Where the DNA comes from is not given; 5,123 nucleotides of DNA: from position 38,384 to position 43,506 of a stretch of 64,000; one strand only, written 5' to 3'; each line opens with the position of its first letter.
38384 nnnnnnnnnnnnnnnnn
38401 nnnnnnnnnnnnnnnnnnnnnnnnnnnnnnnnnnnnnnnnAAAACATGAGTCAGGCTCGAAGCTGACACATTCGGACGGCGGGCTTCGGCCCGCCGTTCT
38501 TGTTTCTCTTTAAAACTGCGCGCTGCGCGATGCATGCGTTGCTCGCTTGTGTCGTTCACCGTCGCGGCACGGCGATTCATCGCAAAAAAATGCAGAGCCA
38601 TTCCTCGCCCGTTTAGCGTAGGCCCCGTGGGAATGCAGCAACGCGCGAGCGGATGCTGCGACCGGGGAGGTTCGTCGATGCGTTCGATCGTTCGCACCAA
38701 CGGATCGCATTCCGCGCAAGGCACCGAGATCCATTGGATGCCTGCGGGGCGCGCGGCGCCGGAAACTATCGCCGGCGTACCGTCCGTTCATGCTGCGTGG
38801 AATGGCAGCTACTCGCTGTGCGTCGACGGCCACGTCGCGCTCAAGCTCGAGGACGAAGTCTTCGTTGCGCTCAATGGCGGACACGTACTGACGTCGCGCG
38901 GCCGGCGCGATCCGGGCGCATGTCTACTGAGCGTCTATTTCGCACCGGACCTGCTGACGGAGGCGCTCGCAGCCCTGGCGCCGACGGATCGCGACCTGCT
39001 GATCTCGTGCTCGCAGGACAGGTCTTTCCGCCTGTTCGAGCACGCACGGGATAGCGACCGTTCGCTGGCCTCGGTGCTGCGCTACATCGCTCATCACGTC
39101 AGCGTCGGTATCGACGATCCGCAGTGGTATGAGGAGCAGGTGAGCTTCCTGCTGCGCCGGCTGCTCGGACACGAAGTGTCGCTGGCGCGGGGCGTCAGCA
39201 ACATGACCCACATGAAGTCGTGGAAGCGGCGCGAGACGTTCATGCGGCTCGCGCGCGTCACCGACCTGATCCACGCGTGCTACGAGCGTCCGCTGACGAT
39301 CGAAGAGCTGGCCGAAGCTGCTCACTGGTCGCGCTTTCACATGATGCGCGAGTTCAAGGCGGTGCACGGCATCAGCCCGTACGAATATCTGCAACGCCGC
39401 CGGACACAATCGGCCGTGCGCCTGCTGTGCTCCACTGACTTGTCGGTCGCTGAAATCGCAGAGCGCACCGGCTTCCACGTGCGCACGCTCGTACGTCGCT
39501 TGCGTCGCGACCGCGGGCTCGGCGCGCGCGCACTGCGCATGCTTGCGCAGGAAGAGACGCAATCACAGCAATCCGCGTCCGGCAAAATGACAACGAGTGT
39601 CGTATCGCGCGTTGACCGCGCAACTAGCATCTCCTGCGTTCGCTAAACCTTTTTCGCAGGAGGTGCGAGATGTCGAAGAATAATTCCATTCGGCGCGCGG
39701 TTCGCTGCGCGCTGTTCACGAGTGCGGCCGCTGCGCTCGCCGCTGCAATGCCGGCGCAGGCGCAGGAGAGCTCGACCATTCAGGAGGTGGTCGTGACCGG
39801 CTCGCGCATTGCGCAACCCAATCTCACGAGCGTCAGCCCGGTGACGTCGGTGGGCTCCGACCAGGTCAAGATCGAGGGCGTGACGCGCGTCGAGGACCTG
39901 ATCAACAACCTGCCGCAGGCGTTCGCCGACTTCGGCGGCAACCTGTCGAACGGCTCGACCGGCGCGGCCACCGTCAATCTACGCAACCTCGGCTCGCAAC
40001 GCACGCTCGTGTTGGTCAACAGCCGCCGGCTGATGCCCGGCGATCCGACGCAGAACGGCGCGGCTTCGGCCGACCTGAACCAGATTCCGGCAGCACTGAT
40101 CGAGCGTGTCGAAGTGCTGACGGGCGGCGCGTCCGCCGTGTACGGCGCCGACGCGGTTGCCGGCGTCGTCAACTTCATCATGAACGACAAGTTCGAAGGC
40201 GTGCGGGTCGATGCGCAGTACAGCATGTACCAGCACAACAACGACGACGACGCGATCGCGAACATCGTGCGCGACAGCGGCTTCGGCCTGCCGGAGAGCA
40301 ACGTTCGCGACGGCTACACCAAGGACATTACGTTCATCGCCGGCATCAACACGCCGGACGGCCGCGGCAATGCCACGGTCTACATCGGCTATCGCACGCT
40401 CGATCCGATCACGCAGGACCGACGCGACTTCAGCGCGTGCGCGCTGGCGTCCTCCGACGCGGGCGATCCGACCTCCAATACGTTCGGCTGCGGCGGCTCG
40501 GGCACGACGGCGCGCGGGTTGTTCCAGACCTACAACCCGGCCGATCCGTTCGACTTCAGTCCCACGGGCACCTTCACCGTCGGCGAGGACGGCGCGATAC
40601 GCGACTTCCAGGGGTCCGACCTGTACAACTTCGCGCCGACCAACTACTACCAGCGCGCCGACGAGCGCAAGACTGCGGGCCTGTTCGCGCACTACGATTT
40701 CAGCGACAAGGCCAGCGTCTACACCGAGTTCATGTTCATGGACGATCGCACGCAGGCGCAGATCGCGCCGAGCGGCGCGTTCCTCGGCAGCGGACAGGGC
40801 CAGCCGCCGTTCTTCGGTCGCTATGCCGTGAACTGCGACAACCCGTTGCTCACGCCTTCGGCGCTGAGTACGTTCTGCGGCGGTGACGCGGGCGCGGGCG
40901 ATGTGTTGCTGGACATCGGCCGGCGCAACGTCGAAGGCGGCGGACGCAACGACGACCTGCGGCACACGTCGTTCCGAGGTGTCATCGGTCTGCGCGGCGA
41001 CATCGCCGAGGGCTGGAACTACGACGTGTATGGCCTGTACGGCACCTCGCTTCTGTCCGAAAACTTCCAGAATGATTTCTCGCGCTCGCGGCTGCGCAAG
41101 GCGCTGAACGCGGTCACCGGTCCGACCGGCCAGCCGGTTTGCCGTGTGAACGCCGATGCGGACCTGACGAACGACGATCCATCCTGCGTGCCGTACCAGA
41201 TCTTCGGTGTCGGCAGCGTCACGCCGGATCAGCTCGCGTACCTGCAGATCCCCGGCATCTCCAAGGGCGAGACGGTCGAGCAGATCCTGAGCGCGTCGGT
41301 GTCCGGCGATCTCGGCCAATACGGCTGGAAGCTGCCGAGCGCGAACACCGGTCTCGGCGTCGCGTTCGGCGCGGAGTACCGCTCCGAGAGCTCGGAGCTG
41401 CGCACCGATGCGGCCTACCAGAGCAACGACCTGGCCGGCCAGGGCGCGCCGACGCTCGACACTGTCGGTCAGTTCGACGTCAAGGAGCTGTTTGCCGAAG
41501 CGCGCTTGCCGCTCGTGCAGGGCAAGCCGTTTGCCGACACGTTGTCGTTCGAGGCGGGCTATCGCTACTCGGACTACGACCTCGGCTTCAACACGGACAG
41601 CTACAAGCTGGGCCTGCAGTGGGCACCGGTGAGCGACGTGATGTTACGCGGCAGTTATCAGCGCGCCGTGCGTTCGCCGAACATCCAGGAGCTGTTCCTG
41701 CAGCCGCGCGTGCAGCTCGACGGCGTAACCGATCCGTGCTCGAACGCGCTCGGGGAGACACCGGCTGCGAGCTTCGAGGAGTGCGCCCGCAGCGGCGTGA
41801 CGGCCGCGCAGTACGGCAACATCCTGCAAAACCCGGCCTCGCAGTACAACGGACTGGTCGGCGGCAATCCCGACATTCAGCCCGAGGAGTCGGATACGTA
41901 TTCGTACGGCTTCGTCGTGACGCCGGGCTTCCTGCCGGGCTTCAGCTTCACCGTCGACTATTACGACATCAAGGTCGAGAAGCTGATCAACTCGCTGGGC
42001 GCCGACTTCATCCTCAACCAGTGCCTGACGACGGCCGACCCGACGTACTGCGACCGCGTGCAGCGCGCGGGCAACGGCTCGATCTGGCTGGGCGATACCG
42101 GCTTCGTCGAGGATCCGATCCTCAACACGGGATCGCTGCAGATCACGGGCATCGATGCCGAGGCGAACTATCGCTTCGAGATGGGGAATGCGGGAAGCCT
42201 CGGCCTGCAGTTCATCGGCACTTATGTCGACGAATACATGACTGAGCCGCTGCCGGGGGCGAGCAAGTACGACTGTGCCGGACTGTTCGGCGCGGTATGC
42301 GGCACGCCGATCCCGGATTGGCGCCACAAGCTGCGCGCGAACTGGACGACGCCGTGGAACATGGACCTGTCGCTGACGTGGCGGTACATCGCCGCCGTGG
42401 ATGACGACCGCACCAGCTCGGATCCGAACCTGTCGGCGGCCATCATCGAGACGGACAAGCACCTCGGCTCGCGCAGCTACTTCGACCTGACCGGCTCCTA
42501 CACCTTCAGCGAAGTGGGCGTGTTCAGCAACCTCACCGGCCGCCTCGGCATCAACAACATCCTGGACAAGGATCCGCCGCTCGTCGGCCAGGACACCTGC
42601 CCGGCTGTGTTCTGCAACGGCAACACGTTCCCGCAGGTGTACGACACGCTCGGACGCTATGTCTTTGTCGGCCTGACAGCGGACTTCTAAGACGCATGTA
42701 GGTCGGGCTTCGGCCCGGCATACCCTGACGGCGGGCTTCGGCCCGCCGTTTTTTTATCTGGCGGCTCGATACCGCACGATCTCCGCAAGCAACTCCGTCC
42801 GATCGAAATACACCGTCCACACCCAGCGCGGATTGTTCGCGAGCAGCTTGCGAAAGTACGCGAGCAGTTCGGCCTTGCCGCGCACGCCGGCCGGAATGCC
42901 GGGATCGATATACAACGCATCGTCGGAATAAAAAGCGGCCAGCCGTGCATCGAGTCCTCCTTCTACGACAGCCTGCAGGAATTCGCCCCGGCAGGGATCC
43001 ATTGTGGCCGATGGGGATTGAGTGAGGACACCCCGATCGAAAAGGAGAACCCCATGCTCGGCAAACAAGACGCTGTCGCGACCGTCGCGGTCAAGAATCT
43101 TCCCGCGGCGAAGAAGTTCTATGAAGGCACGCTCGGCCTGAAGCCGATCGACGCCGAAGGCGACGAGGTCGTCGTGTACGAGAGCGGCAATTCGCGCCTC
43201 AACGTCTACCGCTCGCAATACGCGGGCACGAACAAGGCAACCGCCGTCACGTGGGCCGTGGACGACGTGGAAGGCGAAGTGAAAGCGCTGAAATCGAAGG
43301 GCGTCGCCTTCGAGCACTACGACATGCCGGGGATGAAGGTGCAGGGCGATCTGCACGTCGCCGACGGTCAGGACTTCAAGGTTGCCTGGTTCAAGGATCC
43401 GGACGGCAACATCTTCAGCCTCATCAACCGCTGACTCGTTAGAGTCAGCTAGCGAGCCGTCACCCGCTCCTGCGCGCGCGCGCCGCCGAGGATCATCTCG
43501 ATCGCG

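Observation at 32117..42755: Two-tier signalling cascade readable from cis-elements: LytS/LytTR to two AraC regulators to two TonB receptors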

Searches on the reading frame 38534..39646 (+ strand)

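Call 7: search_protein_families(library=pfam, proteins=[window:38534-39646:+])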
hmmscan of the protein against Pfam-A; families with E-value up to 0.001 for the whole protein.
window:38534-39646:+ (370 aa): 2 families
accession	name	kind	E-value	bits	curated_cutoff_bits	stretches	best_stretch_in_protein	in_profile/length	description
PF12833.13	HTH_18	-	7.5e-15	55.4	33.6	1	259-328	1-71/80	Helix-turn-helix domain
PF00165.29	HTH_AraC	-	3.1e-11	43.6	26.6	1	252-287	7-42/42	Bacterial regulatory helix-turn-helix proteins, AraC family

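Call 21: search_protein_families(library=ncbifam, proteins=[window:38678-39646:+], max_evalue=0.00001)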
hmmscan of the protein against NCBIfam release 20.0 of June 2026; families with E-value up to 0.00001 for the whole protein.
window:38678-39646:+ (322 aa): 14 families
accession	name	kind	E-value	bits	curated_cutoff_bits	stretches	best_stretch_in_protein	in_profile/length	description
NF047455.1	TF_Staph_AryK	equivalog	1e-12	47.1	850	1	130-303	102-272/759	transcriptional regulator AryK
NF006902.0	PRK09393.1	equivalog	1.3e-12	47.6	425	1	185-283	216-315/327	transcriptional regulator FtrA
NF012144.2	ramA_TF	equivalog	1.8e-09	38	180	1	193-273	9-89/108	RamA family antibiotic efflux transcriptional regulator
NF052371.1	TransRegGbdRPseu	equivalog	4.4e-08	32.5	480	1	189-305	225-342/365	choline metabolism transcriptional regulator GbdR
NF041686.2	ant_diox_reg_AndR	equivalog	4.6e-08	33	350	1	156-267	184-297/321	anthranilate 1,2-dioxygenase regulatory protein AndR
NF047788.1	TransRegPocR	equivalog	4.8e-08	32.6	500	1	190-268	190-268/296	transcriptional regulator PocR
NF007693.0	PRK10371.1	equivalog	1.6e-07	30.8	253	1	153-295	162-305/309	transcriptional regulator MelR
NF008564.0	PRK11511.1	equivalog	3.3e-07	30.5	202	1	189-276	9-97/127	MDR efflux pump AcrAB transcriptional activator MarA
NF011964.0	PRK15435.1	equivalog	3.8e-07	29.4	345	1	191-288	87-182/354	bifunctional DNA-binding transcriptional regulator/O6-methylguanine-DNA methyltransferase Ada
NF012198.0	MarA_TF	equivalog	6e-07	29.7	250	1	189-275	9-96/124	MDR efflux pump AcrAB transcriptional activator MarA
NF007584.0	PRK10219.1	equivalog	7.1e-07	29.6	174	1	194-278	10-95/107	superoxide response transcriptional regulator SoxS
NF010028.0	PRK13503.1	equivalog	1e-06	28.4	288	1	188-288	170-271/278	HTH-type transcriptional activator RhaS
NF040475.1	chlor_reg_RclR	equivalog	1.4e-06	27.9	400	1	189-267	177-255/284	reactive chlorine-specific transcriptional regulator RclR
NF049932.1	TranspRegBtr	equivalog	2.6e-06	26.3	900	1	169-269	144-244/531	bacillibactin transport transcriptional regulator Btr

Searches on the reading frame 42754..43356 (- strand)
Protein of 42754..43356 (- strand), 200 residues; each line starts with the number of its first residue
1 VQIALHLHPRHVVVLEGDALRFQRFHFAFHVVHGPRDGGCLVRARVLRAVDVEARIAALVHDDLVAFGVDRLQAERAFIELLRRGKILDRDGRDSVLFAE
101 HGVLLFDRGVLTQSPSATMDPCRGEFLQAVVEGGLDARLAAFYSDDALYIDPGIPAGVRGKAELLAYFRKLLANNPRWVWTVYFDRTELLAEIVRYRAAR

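Call 22: search_protein_families(library=pfam, proteins=[window:42754-43356:-])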
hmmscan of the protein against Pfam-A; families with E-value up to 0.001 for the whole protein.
window:42754-43356:- (200 aa): 3 families
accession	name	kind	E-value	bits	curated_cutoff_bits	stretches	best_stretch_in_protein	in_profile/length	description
PF12680.13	SnoaL_2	-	1.4e-07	32.5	27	1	125-182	3-57/102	SnoaL-like domain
PF14534.12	DUF4440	-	0.00027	21.8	25.2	0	125-171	7-50/107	Domain of unknown function (DUF4440)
PF13474.12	SnoaL_3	-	0.00083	20.1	22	0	126-180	8-61/121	SnoaL-like domain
